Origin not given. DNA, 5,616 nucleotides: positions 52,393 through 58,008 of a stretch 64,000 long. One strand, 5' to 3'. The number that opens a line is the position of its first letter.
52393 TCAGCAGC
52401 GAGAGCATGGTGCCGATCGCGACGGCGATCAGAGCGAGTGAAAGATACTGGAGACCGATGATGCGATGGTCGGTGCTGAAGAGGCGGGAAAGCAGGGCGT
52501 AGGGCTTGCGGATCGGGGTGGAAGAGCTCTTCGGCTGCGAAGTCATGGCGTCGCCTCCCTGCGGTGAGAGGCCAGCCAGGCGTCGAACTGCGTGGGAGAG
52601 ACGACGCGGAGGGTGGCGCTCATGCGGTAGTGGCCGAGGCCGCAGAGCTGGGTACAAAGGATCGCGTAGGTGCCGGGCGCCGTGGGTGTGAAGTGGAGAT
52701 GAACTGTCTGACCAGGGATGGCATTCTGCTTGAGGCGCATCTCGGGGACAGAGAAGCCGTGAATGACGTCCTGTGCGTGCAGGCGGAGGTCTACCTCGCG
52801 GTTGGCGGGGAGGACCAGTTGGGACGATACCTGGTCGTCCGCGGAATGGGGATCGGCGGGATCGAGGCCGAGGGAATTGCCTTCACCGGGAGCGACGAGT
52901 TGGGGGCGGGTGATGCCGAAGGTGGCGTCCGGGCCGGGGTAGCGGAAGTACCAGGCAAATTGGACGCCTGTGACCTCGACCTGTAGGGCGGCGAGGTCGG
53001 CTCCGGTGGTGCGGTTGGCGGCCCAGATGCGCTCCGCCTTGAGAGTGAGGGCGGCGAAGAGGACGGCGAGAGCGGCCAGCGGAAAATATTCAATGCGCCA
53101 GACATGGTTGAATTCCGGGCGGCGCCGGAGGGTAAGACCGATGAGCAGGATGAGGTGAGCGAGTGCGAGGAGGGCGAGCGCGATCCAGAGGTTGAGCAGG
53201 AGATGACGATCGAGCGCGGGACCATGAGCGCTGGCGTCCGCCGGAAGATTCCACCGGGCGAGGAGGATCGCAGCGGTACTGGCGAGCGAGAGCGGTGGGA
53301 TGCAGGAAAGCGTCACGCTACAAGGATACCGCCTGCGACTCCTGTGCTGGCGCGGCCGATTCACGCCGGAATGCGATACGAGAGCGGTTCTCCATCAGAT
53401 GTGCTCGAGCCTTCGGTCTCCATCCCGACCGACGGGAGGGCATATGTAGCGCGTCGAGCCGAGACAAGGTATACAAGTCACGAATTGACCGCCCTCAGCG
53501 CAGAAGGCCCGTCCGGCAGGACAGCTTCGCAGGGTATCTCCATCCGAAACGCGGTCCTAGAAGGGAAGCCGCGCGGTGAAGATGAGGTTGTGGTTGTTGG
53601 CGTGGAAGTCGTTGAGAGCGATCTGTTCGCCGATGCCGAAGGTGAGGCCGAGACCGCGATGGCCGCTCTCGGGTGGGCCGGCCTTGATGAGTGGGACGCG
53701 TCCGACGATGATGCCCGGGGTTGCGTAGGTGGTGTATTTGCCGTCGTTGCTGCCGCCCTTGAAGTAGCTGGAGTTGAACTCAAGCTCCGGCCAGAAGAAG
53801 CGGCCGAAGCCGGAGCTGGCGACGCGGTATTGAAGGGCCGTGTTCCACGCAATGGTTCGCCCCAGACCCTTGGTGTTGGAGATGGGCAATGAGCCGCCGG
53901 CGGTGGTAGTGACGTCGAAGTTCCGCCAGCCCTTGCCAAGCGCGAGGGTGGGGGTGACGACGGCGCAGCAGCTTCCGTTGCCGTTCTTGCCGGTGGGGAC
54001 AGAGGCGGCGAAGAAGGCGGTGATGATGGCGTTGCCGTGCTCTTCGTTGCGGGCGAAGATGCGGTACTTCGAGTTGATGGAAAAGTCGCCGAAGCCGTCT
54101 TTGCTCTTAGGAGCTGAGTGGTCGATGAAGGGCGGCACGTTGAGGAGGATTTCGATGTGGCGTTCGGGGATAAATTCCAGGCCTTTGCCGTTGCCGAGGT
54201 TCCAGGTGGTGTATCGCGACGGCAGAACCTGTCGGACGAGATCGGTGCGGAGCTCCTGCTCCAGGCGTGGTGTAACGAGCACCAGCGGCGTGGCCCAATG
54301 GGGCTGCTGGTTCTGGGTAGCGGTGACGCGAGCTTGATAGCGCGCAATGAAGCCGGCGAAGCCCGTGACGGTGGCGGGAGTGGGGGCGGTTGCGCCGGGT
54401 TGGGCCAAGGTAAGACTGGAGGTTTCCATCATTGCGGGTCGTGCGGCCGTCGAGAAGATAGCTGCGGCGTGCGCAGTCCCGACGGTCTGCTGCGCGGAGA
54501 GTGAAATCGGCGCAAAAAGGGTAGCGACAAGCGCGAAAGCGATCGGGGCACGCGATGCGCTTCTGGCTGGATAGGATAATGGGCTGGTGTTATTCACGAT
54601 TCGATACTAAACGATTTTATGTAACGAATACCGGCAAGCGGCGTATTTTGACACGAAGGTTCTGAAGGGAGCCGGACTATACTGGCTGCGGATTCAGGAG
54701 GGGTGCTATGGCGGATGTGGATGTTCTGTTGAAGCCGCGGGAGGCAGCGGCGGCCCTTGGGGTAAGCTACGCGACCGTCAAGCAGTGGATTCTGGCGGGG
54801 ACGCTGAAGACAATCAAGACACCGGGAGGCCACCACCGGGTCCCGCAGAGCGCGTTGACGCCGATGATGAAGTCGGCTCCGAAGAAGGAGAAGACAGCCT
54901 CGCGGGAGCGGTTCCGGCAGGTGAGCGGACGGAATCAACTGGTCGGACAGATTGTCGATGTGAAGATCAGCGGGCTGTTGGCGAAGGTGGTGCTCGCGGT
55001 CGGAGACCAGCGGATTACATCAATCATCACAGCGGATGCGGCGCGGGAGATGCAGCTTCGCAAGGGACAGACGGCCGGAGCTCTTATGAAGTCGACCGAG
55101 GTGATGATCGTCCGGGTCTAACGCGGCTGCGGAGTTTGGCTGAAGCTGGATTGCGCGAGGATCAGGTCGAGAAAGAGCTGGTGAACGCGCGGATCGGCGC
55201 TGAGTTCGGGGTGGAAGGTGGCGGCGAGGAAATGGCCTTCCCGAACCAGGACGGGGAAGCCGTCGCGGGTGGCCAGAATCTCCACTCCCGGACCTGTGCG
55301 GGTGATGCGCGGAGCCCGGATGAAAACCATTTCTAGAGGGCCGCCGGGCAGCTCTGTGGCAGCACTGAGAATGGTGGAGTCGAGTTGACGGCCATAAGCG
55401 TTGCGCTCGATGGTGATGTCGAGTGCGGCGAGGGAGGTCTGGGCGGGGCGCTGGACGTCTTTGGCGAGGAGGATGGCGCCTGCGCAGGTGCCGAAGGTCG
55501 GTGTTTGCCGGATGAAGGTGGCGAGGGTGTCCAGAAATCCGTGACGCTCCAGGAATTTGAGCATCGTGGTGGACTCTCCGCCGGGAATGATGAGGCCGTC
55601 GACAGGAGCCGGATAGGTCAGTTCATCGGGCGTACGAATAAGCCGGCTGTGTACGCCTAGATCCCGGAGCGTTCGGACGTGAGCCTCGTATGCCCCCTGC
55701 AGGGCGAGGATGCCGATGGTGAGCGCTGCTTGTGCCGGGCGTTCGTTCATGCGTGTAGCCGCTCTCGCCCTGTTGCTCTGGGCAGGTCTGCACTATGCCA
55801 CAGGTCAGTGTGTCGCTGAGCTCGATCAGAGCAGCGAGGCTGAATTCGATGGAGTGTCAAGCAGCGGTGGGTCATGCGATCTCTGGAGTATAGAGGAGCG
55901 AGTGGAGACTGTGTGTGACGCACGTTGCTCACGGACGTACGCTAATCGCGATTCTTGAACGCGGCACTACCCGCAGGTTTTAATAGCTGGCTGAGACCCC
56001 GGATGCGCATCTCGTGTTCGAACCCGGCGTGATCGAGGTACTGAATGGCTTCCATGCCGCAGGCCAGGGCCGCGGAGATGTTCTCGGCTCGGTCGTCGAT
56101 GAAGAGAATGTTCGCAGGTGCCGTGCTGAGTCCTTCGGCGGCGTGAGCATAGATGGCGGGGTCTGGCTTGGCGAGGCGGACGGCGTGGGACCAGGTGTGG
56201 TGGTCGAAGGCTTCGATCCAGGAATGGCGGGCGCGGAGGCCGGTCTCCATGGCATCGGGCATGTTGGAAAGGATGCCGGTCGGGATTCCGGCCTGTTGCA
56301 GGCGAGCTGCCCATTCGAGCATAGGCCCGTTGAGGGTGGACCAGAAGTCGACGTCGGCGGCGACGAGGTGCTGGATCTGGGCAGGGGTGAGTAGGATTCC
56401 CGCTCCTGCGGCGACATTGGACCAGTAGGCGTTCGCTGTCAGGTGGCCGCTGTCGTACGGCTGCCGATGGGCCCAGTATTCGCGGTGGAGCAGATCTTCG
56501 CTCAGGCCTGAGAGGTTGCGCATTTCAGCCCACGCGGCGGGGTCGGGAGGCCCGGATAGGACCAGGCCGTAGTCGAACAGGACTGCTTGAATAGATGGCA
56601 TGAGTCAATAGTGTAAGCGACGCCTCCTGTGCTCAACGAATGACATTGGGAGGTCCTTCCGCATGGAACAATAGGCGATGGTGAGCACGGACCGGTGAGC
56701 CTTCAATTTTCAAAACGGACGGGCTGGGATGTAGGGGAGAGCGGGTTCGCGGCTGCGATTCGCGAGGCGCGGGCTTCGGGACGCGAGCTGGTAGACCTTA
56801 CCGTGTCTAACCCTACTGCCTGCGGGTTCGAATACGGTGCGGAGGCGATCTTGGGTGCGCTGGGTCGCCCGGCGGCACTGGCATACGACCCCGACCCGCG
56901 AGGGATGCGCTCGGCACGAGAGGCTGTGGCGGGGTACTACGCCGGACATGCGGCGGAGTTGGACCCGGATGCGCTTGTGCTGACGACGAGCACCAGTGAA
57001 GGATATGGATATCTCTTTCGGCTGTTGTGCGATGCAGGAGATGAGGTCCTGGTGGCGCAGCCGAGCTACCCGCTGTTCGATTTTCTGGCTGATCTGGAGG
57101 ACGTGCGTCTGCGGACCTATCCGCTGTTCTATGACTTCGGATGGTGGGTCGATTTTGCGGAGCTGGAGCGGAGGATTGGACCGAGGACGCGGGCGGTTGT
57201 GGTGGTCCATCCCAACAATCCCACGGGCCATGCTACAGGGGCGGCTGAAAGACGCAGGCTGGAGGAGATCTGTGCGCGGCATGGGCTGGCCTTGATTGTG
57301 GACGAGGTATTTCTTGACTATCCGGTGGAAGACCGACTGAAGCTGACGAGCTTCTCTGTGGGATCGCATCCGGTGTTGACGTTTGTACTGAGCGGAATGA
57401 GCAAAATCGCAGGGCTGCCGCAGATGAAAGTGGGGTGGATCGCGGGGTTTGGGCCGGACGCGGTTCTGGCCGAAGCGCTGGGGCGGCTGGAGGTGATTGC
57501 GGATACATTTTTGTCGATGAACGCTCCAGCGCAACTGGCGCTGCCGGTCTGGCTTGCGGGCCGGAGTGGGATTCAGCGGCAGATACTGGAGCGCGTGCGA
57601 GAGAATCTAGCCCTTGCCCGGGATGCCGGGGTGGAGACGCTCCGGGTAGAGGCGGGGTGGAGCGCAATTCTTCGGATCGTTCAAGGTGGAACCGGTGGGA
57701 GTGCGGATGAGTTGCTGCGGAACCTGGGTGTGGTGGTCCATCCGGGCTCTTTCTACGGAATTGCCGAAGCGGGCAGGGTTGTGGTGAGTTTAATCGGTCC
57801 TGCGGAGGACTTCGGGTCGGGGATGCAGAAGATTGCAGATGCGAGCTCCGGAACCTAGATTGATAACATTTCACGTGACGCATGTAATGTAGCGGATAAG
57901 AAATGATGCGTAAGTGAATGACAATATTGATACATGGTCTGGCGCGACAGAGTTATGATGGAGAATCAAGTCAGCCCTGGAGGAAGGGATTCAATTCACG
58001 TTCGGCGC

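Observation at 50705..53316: A1-type cytochrome c oxidase with D-channel Asp replaced by Arg and a coordinated loss of the Mg site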

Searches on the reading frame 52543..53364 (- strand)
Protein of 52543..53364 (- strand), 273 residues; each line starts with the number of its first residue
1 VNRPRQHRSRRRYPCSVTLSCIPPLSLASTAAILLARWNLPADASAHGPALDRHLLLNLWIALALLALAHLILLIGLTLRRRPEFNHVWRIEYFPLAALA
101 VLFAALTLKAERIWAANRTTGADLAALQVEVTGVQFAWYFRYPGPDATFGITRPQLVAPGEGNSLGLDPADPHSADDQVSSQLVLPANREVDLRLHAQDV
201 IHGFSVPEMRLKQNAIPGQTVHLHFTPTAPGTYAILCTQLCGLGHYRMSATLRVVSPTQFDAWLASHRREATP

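Call 3: search_protein_families(library=pfam, proteins=[window:52543-53364:-], max_evalue=0.01)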
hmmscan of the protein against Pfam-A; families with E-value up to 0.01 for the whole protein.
window:52543-53364:- (273 aa): 2 families
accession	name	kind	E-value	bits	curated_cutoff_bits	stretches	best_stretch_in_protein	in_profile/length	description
PF00116.26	COX2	-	7.4e-14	52.1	22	1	176-252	41-117/120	Cytochrome C oxidase subunit II, periplasmic domain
PF13473.12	Cupredoxin_1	-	2.5e-06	27.9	27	1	181-238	35-93/104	Cupredoxin-like domain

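Call 4: search_protein_families(library=ncbifam, proteins=[window:52543-53364:-], max_evalue=0.01)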
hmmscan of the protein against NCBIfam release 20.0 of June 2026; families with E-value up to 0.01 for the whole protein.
window:52543-53364:- (273 aa): 9 families
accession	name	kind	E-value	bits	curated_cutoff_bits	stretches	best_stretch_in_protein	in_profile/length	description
TIGR02866.1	CoxB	equivalog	3.8e-36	124.6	147.7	1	99-264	64-201/202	cytochrome c oxidase subunit II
NF050117.1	aa3_CtaC_Actin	exception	2.9e-27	95.5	250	1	94-265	92-243/244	aa3-type cytochrome oxidase subunit II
TIGR01433.1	CyoA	equivalog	1.6e-10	40.8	266.2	1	182-266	140-224/226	ubiquinol oxidase subunit II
TIGR04246.1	nitrous_NosZ_Gp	equivalog_domain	9.4e-10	37.4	625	1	197-254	519-576/578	Sec-dependent nitrous-oxide reductase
NF007816.0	PRK10525.1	equivalog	2.3e-08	33.5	511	1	182-269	152-240/318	cytochrome o ubiquinol oxidase subunit II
NF041074.2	quin_ox_SoxA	equivalog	0.00016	21.6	110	1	186-254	82-153/154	proton pump complex quinol oxidase subunit SoxA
TIGR01432.1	QOXA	equivalog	0.00021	20.7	240.95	1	181-264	140-223/227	cytochrome aa3 quinol oxidase subunit II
TIGR04244.1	nitrous_NosZ_RR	equivalog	0.00023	19.9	625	1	198-252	570-624/627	TAT-dependent nitrous-oxide reductase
NF052460.1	L-NosZ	equivalog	0.00025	19.7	700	1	198-253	420-477/480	clade III lactonase-type nitrous-oxide reductase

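Call 6: search_solved_structures(query=window:52543-53364:-, show_alignments=3, max_evalue=0.001)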
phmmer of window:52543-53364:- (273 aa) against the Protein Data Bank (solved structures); distinct sequences matched with E-value up to 0.001: 52.
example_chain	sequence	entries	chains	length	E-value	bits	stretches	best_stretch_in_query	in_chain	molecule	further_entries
2yev_B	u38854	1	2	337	2.2e-22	83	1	180-268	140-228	CYTOCHROME C OXIDASE SUBUNIT 2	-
2gsm_B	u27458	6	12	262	9.9e-19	71.1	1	125-268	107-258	Cytochrome c oxidase subunit 2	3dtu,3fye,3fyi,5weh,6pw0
3om3_B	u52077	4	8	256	1.1e-18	70.9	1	125-268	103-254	Cytochrome c oxidase subunit 2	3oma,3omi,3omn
6pw1_B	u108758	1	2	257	1.1e-18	70.9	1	125-268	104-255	Cytochrome c oxidase subunit 2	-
6ci0_B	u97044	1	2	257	1.2e-18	70.8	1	125-268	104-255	Cytochrome c oxidase subunit 2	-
1qle_B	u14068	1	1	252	1.9e-18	70.1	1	46-270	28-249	CYTOCHROME C OXIDASE POLYPEPTIDE II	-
1ar1_B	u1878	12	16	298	3.1e-18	69.4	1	46-270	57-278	CYTOCHROME C OXIDASE | Cytochrome c oxidase subunit 2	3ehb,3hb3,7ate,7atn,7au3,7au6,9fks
1m56_B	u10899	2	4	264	5.6e-18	68.6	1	125-268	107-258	CYTOCHROME C OXIDASE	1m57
5z62_B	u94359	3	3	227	1.3e-14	57.5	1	68-256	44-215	Cytochrome c oxidase subunit 2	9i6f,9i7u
4w9z_A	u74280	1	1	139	8.9e-14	54.8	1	128-269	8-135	Cytochrome c oxidase subunit 2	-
8zo8_C2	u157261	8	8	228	2.6e-13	53.3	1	61-266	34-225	Cytochrome c oxidase subunit 2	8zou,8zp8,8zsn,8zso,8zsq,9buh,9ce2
8ugh_4B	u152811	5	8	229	2.8e-13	53.2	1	61-266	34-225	Cytochrome c oxidase subunit 2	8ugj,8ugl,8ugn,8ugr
8ugi_4B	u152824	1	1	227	2.8e-13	53.2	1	61-266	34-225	Cytochrome c oxidase subunit 2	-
9w2z_B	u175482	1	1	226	2.4e-12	50.2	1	66-266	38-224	Cytochrome c oxidase subunit 2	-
1occ_B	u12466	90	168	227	2.4e-12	50.1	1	66-266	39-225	CYTOCHROME C OXIDASE | Cytochrome c oxidase polypeptide II | Cytochrome c oxidase subunit 2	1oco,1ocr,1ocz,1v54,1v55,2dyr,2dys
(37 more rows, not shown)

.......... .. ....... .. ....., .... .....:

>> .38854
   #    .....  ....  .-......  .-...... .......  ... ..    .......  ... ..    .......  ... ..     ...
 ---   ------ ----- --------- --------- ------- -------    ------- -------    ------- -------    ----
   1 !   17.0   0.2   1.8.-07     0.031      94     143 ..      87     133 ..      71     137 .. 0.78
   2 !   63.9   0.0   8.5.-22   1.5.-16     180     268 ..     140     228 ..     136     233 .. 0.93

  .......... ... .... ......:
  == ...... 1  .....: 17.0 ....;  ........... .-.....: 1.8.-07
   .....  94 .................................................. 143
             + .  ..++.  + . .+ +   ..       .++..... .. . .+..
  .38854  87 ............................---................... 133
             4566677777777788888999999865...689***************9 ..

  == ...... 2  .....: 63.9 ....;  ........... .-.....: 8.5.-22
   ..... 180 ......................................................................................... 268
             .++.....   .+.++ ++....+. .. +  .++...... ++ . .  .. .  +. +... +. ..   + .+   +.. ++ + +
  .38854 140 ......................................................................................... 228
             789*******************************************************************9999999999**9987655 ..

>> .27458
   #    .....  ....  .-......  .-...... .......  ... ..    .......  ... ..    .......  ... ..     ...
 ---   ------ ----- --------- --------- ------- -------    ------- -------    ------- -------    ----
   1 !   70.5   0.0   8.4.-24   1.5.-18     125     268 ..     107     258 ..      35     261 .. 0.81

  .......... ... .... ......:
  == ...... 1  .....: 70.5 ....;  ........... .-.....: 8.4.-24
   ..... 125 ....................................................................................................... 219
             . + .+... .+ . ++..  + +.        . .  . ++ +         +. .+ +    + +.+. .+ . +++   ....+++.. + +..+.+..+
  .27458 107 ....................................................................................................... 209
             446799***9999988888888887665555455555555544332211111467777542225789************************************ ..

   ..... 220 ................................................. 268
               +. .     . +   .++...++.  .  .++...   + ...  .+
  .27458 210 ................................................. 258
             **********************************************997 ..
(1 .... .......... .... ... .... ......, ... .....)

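Call 39: find_homologous_proteins(query=window:52543-53364:-, max_evalue=1e-20)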
Query window:52543-53364:- (273 aa): 2604 proteins with E <= 1e-20 among 8000 candidates; the best 120 are listed.
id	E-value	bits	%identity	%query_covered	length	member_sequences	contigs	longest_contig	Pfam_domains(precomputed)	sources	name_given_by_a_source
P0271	7.9e-150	516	90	94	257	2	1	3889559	PF13473.13,PF00116.27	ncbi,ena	-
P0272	1.4e-131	456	78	94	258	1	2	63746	PF00116.27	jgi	jgi:cytochrome c oxidase subunit 2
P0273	2.0e-130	452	80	92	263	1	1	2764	PF13473.13,PF00116.27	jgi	jgi:cytochrome c oxidase subunit II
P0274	7.9e-130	450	81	90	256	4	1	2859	PF13473.13,PF00116.27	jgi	jgi:cytochrome c oxidase subunit II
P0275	9.7e-130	450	77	94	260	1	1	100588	PF13473.13,PF00116.27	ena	-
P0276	1.7e-129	449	73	97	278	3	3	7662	PF13473.13,PF00116.27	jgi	jgi:cytochrome c oxidase subunit 2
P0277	1.7e-129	449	78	94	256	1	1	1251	PF13473.13,PF00116.27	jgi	-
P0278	3.9e-129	448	84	85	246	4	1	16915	PF13473.13,PF00116.27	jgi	jgi:cytochrome c oxidase subunit 2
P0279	4.7e-129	448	81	89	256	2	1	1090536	PF13473.13,PF00116.27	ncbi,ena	-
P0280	5.5e-129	447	83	86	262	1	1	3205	PF13473.13,PF00116.27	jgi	jgi:cytochrome c oxidase subunit II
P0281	5.7e-129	447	80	91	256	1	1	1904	PF13473.13,PF00116.27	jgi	jgi:cytochrome c oxidase subunit II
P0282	6.8e-129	447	77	94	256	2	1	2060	PF13473.13,PF00116.27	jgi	-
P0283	9.4e-129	447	85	85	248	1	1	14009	PF13473.13,PF00116.27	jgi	jgi:cytochrome c oxidase subunit 2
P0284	1.2e-128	446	80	90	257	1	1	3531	PF13473.13,PF00116.27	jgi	jgi:cytochrome c oxidase subunit II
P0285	1.2e-128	446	81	89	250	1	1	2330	PF13473.13,PF00116.27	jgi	jgi:cytochrome c oxidase subunit II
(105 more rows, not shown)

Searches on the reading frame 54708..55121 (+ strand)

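Call 54: search_protein_families(library=pfam, proteins=[window:54708-55121:+], max_evalue=0.01)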
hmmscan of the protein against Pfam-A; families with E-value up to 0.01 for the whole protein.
window:54708-55121:+ (137 aa): 5 families
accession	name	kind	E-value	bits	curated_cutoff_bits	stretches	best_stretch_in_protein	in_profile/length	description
PF03459.23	TOBE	-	1.1e-10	42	22.3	1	73-134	2-64/64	TOBE domain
PF12728.13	HTH_17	-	6.2e-09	36.4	27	1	7-50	1-43/51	Helix-turn-helix domain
PF00376.29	MerR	-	0.00058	20.1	28.2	1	10-42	2-35/38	MerR family regulatory protein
PF13384.12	HTH_23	-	0.00076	19.7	24.6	1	8-28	18-38/50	Homeodomain-like domain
PF13518.12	HTH_28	-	0.0052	17.3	25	0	11-28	16-33/52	Helix-turn-helix domain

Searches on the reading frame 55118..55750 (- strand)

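Call 54: search_protein_families(library=pfam, proteins=[window:55118-55750:-], max_evalue=0.01)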
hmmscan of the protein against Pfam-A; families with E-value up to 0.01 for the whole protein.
window:55118-55750:- (210 aa): 4 families
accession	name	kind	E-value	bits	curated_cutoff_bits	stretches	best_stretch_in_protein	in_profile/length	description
PF01174.25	SNO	-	4e-45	154.4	27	1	14-195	1-184/188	SNO glutamine amidotransferase family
PF07685.20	GATase_3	-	3e-06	27.4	27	1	33-105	25-98/196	CobB/CobQ-like glutamine amidotransferase domain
PF00117.34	GATase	-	0.00015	22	22.8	1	22-191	11-181/190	Glutamine amidotransferase class-I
PF03575.23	Peptidase_S51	-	0.00017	21.7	23.9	1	50-100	83-134/206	Peptidase family S51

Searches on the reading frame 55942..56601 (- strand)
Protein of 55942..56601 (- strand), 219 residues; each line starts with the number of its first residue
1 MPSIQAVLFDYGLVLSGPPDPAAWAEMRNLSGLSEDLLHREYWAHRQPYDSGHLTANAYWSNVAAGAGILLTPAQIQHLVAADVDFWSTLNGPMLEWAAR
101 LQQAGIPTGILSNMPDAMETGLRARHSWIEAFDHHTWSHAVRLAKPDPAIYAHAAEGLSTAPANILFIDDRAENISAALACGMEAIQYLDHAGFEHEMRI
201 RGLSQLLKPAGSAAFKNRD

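Call 54: search_protein_families(library=pfam, proteins=[window:55942-56601:-], max_evalue=0.01)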
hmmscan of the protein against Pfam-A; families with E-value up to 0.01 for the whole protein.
window:55942-56601:- (219 aa): 3 families
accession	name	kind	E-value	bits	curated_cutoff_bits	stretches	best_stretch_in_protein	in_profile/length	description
PF00702.32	Hydrolase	-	1e-13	52.6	26.4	1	89-182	96-191/191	haloacid dehalogenase-like hydrolase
PF13419.12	HAD_2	-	5.3e-08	33.6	23.8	1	99-186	89-176/178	Haloacid dehalogenase-like hydrolase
PF13242.12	Hydrolase_like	-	0.00014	22.2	22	1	144-189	3-49/75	HAD-hyrolase-like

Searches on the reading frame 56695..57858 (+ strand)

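Call 54: search_protein_families(library=pfam, proteins=[window:56695-57858:+], max_evalue=0.01)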
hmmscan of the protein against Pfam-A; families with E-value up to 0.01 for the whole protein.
window:56695-57858:+ (387 aa): 2 families
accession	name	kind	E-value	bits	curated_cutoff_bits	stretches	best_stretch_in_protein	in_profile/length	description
PF00155.27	Aminotran_1_2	-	1.6e-30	107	19.7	1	66-364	39-346/361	Aminotransferase class I and II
PF01041.23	DegT_DnrJ_EryC1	-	0.00054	19.7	19.8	1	114-203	63-145/360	DegT/DnrJ/EryC1/StrS aminotransferase family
